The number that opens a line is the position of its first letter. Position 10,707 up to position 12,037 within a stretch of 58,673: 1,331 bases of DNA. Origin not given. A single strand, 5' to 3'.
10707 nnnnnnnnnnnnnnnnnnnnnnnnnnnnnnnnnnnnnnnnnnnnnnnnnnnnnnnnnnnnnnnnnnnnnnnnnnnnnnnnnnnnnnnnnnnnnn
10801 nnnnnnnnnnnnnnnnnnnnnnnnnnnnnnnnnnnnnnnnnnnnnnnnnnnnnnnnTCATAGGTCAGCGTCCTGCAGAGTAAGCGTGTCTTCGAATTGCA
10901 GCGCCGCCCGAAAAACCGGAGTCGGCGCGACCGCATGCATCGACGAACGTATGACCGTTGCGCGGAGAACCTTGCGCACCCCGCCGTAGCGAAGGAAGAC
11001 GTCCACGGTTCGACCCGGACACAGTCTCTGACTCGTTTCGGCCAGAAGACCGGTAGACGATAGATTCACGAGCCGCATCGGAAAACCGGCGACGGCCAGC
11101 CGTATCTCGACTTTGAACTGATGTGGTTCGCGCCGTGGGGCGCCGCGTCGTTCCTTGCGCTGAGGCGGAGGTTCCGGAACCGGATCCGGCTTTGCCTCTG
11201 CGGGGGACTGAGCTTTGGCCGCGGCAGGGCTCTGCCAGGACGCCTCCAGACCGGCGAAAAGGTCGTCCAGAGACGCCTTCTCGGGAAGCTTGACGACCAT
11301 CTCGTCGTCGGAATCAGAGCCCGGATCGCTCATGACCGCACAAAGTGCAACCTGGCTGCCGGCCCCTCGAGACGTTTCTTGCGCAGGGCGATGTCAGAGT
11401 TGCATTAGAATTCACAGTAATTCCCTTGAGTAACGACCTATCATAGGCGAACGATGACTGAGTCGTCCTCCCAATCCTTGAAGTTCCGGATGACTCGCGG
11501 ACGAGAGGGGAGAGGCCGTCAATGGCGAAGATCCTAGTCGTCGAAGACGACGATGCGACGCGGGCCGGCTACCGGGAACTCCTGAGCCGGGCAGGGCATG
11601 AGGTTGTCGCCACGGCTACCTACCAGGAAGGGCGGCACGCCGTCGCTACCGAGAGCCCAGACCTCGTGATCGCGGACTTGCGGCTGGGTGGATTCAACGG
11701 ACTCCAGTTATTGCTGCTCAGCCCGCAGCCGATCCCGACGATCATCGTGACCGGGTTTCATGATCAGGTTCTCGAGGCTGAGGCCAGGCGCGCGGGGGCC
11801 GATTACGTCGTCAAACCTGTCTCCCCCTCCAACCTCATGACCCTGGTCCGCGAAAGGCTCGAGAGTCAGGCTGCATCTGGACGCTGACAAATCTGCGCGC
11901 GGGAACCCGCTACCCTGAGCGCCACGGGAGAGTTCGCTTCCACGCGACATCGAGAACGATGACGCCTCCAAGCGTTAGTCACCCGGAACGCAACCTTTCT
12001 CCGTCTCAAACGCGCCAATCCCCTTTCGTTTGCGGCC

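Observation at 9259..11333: PilZ gene translationally coupled to a PilT-family pseudo-ATPase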

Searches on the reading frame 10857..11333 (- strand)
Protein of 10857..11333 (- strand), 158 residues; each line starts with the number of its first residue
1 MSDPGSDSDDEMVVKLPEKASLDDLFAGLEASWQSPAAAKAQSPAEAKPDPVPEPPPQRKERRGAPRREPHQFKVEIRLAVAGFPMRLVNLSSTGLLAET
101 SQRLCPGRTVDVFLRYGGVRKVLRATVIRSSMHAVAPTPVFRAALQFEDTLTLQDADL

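Call 3: search_protein_families(library=pfam, proteins=[window:10857-11333:-], max_evalue=1)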
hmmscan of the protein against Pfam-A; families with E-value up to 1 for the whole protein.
window:10857-11333:- (158 aa): 2 families
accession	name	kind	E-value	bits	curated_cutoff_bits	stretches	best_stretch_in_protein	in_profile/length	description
PF07238.19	PilZ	-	8e-06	26.6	22.5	1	61-153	1-90/102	PilZ domain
PF00428.24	Ribosomal_60s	-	0.039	14.9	28.1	1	12-53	25-70/88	60s Acidic ribosomal protein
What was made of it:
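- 10857..11333 (-): PilZ-1 gene (158 aa), a canonical-motif PilZ receptor. Pfam PF07238 scores 26.6 bits against a cut-off of 22.5 (call 3).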

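Call 4: search_protein_families(library=ncbifam, proteins=[window:10857-11333:-], max_evalue=1)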
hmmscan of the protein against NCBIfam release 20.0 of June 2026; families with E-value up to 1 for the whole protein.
window:10857-11333:- (158 aa): 1 family
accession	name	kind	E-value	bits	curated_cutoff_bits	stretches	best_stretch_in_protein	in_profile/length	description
TIGR02266.1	gmx_TIGR02266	paralog_domain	0.013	15.7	68.7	1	70-149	3-82/96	TIGR02266 family protein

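Call 6: search_solved_structures(query=window:10857-11333:-, max_evalue=1, show_alignments=3)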
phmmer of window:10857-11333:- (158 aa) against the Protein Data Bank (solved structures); distinct sequences matched with E-value up to 1: 0.

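Call 83: search_protein_families(library=padloc, proteins=[window:10857-11333:-], max_evalue=0.01)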
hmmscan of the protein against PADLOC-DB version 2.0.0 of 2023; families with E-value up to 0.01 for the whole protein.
window:10857-11333:- (158 aa): 0 families

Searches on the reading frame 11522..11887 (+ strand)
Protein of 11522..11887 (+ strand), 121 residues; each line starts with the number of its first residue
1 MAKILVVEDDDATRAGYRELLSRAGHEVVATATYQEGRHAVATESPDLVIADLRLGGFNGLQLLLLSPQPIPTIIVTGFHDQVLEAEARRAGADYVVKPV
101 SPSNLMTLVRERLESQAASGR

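Call 3: search_protein_families(library=pfam, proteins=[window:11522-11887:+], max_evalue=1)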
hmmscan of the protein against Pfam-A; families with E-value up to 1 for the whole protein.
window:11522-11887:+ (121 aa): 3 families
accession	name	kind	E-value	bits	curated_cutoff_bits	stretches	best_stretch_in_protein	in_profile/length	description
PF00072.30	Response_reg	-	3.4e-18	66.3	30.2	1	4-109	1-110/111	Response regulator receiver domain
PF02254.24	TrkA_N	-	0.044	14.6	23.8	1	4-99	24-116/116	TrkA-N domain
PF20161.5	VpsR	-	0.082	13.1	23.7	0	15-54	21-60/121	VpsR domain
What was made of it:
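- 11522..11887 (+): Divergently transcribed single-domain response regulator (context; linked only within the Vicinamibacterales group). Pfam Response_reg E=3e-18 (call 3).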

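Call 83: search_protein_families(library=padloc, proteins=[window:11522-11887:+], max_evalue=0.01)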
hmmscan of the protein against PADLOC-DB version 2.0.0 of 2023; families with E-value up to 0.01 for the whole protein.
window:11522-11887:+ (121 aa): 3 families
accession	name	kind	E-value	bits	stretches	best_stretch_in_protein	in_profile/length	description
PDLC00405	SduA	-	1.7e-06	25.8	1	2-61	7-66/323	DUF4263 domain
PDLC04055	PD-T4-6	-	0.00076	16.4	1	3-117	367-487/496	-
PDLC04725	PDC-M60B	-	0.0015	16.4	0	2-58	4-62/158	-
